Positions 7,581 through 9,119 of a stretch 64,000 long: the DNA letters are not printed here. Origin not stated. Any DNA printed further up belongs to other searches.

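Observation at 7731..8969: TylCIII-family zinc-ribbon C-methyltransferase suggests a C-branched (methyl) sugar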

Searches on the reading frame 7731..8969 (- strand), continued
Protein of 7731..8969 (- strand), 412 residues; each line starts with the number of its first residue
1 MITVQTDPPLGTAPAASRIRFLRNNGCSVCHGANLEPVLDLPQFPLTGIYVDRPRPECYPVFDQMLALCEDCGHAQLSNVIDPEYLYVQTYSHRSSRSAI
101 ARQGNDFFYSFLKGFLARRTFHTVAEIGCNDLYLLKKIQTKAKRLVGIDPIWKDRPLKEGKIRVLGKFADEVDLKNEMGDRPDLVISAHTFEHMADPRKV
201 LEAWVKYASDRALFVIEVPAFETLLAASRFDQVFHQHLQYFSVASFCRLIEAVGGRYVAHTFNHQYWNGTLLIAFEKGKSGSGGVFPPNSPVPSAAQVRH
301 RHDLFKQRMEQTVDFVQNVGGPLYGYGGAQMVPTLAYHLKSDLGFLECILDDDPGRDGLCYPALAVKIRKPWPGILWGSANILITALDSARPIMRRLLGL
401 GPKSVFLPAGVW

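Call 16: find_encoding_contigs(protein=P0003, flank=10000, max_places=2)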
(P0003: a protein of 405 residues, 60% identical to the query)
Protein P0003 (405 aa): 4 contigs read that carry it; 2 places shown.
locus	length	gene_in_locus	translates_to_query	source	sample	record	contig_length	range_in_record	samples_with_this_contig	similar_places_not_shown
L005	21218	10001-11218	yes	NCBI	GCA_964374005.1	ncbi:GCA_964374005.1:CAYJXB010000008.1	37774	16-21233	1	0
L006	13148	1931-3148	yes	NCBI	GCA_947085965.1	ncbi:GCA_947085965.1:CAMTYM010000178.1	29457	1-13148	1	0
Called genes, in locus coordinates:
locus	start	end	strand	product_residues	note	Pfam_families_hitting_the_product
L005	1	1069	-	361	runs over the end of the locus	?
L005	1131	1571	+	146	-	-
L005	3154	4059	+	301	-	-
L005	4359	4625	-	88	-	-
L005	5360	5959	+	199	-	PF01380:SIS (faint), PF13580:SIS_2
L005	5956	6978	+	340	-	PF01073:3Beta_HSD, PF01370:Epimerase, PF02719:Polysacc_synt_2, PF04321:RmlD_sub_bind, PF05368:NmrA (weak), PF13460:NAD_binding_10, PF16363:GDP_Man_Dehyd, PF07993:NAD_binding_4 (weak)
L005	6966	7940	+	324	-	PF00676:E1_dh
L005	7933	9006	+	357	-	PF02779:Transket_pyr, PF02780:Transketolase_C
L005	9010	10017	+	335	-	PF01370:Epimerase, PF16363:GDP_Man_Dehyd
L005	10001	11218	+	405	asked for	PF08421:Methyltransf_13, PF13489:Methyltransf_23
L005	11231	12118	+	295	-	PF09290:AcetDehyd-dimer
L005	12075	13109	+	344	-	PF00682:HMGL-like, PF07836:DmpG_comm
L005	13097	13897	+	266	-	PF03328:HpcH_HpaI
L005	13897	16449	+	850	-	PF09586:YfhO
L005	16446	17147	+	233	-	PF00535:Glycos_transf_2, PF13641:Glyco_tranf_2_3 (weak)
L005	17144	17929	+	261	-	PF00106:adh_short, PF13561:adh_short_C2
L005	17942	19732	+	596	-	PF02776:TPP_enzyme_N, PF00205:TPP_enzyme_M, PF02775:TPP_enzyme_C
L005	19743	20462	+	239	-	PF13489:Methyltransf_23, PF13649:Methyltransf_25, PF13847:Methyltransf_31, PF08241:Methyltransf_11, PF08242:Methyltransf_12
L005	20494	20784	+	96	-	PF01541:GIY-YIG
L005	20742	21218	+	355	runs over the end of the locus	PF08240:ADH_N, PF00107:ADH_zinc_N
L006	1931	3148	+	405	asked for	PF08421:Methyltransf_13, PF13489:Methyltransf_23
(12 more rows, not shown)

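Call 19: find_related_loci(query=window:7731-8969:-, collection=genome_contigs, flank=10000)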
Query window:7731-8969:- (412 aa) in genome_contigs; peptide patterns used: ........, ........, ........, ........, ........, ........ (x = any residue, [..] = any of these).
48 stretches matched a pattern; 10 encode a relative of the query (tblastn E <= 1e-3); 10 distinct loci.
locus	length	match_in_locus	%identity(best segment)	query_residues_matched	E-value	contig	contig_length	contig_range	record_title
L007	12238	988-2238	39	1-411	2e-97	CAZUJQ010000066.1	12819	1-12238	MAG TPA_asm: uncultured Planctomycetales bacterium isolate binchicken_co21_390 genome assembly, contig: NODE_3474_length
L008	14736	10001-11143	38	27-408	1e-77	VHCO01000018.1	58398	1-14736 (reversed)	MAG: Verrucomicrobia bacterium isolate K_DeepCast_150m_m2_164 K_DeepCast_150m_m2_164_Ga0194126_10000649, whole genome sh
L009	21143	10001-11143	37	27-408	6e-77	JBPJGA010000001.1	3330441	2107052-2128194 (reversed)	Opitutaceae bacterium D2-102 NODE_1_length_3330441_cov_31.9812, whole genome shotgun sequence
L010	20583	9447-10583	32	17-399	4e-60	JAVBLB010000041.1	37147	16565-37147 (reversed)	MAG: Candidatus Adiutrix sp. isolate EPI_MAG_00012 c_000004997664, whole genome shotgun sequence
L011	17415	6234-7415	26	14-394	2e-22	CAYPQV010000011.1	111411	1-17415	MAG TPA_asm: uncultured Hyphomicrobiales bacterium isolate SRP287051_co2_181 genome assembly, contig: NODE_377_length_11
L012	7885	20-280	41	322-408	1e-17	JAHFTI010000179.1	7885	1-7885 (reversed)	MAG: Opitutaceae bacterium isolate nzgw617 NODE_26649_length_7886_cov_2.671990, whole genome shotgun sequence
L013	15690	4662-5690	24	13-358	4e-12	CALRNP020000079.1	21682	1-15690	MAG: Azorhizobium sp. AG788 isolate JJ-K11792-97-2-m1-bin261 genome assembly, contig: JJ-K11792-97-C359, whole genome sh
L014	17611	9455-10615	22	27-400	1e-11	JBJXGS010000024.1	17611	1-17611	MAG: Burkholderiales bacterium isolate F1F2.bin.191 k127_44808, whole genome shotgun sequence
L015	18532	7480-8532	22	27-362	2e-14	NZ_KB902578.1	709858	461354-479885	Rhizobium giardinii bv. giardinii H152 A3AYDRAFT_scaffold_0.1, whole genome shotgun sequence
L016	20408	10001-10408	25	113-254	5e-5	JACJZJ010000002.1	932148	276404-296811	MAG: Flavobacteriales bacterium isolate HK-STAS-BACT-61 HK-STAS-BACT-61_2, whole genome shotgun sequence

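Call 20: find_encoding_contigs(protein=P0004, flank=10000, max_places=1)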
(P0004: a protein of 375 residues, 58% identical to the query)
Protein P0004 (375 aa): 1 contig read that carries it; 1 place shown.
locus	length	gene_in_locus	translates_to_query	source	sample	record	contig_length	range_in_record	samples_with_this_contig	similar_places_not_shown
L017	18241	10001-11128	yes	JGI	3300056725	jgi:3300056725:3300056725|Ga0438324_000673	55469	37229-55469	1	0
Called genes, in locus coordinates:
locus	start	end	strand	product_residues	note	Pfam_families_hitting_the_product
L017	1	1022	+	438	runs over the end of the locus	PF03446:NAD_binding_2 (weak), PF03721:UDPG_MGDP_dh_N, PF00984:UDPG_MGDP_dh, PF03720:UDPG_MGDP_dh_C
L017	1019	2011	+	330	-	PF01073:3Beta_HSD, PF01370:Epimerase, PF02719:Polysacc_synt_2 (faint), PF13460:NAD_binding_10, PF16363:GDP_Man_Dehyd, PF07993:NAD_binding_4 (weak)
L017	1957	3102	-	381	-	PF04932:Wzy_C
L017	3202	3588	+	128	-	-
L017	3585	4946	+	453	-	-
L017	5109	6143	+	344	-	-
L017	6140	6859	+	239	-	-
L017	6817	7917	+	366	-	PF06258:Mito_fiss_Elm1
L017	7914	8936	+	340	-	PF01073:3Beta_HSD, PF01370:Epimerase, PF02719:Polysacc_synt_2 (weak), PF04321:RmlD_sub_bind, PF07993:NAD_binding_4 (faint), PF13460:NAD_binding_10, PF16363:GDP_Man_Dehyd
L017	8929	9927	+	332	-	PF01370:Epimerase, PF02719:Polysacc_synt_2 (faint), PF04321:RmlD_sub_bind (weak), PF16363:GDP_Man_Dehyd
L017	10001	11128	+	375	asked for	PF13489:Methyltransf_23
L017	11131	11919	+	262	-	PF00106:adh_short, PF08659:KR (weak), PF13561:adh_short_C2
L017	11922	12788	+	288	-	PF05050:Methyltransf_21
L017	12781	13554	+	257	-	PF00456:Transketolase_N, PF13292:DXP_synthase_N (faint), PF00676:E1_dh (weak)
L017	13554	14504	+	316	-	PF02779:Transket_pyr, PF02780:Transketolase_C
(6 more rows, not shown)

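Call 21: find_encoding_contigs(protein=P0047, flank=10000, max_places=1)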
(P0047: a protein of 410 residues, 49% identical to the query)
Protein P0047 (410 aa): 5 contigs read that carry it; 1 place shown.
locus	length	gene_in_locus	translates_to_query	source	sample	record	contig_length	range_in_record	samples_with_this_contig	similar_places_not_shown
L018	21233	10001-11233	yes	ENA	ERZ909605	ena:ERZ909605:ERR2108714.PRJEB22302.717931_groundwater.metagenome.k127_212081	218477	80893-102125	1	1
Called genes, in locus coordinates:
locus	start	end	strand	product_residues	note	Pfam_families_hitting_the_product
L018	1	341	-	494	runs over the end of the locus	PF01225:Mur_ligase, PF08245:Mur_ligase_M, PF02875:Mur_ligase_C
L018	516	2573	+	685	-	PF13520:AA_permease_2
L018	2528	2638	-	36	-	-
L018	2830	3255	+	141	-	-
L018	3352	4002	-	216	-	PF01569:PAP2 (weak)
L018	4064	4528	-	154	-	PF09335:VTT_dom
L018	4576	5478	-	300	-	PF00561:Abhydrolase_1, PF12697:Abhydrolase_6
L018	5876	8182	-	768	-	PF01315:Ald_Xan_dh_C, PF02738:MoCoBD_1, PF20256:MoCoBD_2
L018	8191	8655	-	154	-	PF01799:Fer2_2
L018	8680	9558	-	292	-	PF00941:FAD_binding_5, PF03450:CO_deh_flav_C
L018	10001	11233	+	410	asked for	PF08421:Methyltransf_13, PF13489:Methyltransf_23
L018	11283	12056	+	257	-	PF00106:adh_short, PF08659:KR (weak), PF13561:adh_short_C2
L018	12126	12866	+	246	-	PF00456:Transketolase_N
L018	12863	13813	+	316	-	PF02779:Transket_pyr, PF02780:Transketolase_C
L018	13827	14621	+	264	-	PF13641:Glyco_tranf_2_3, PF00535:Glycos_transf_2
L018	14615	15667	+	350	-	PF03706:LPG_synthase_TM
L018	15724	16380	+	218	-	PF13489:Methyltransf_23, PF13847:Methyltransf_31, PF08241:Methyltransf_11, PF08242:Methyltransf_12, PF13649:Methyltransf_25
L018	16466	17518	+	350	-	PF08240:ADH_N, PF00107:ADH_zinc_N, PF13602:ADH_zinc_N_2 (weak)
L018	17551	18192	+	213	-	PF00702:Hydrolase (faint), PF13242:Hydrolase_like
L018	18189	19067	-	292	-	PF01370:Epimerase, PF04321:RmlD_sub_bind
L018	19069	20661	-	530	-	PF02310:B12-binding, PF04055:Radical_SAM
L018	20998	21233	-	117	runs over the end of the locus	-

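Call 22: find_encoding_contigs(protein=P0058, flank=10000, max_places=1)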
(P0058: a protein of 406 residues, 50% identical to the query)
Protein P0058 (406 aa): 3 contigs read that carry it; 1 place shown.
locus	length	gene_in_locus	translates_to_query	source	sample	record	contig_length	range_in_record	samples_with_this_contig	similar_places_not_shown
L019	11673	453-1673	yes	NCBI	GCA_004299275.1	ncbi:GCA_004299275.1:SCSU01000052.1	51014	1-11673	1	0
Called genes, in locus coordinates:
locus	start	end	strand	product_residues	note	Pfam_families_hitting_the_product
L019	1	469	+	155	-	PF01370:Epimerase, PF16363:GDP_Man_Dehyd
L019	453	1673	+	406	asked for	PF08421:Methyltransf_13, PF13489:Methyltransf_23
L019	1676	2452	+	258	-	PF00106:adh_short, PF13561:adh_short_C2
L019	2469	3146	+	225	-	PF13489:Methyltransf_23, PF13847:Methyltransf_31 (weak), PF08241:Methyltransf_11, PF08242:Methyltransf_12, PF13649:Methyltransf_25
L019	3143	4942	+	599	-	PF02776:TPP_enzyme_N, PF00205:TPP_enzyme_M, PF02775:TPP_enzyme_C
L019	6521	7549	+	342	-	PF08240:ADH_N, PF00107:ADH_zinc_N, PF13602:ADH_zinc_N_2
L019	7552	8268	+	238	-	PF00535:Glycos_transf_2, PF13641:Glyco_tranf_2_3 (weak)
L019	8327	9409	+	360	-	PF01408:GFO_IDH_MocA, PF22725:GFO_IDH_MocA_C3, PF02894:GFO_IDH_MocA_C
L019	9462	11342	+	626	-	PF03102:NeuB, PF08666:SAF, PF01261:AP_endonuc_2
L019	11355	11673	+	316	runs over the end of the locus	PF01073:3Beta_HSD, PF01370:Epimerase, PF04321:RmlD_sub_bind, PF07993:NAD_binding_4 (faint), PF16363:GDP_Man_Dehyd, PF02719:Polysacc_synt_2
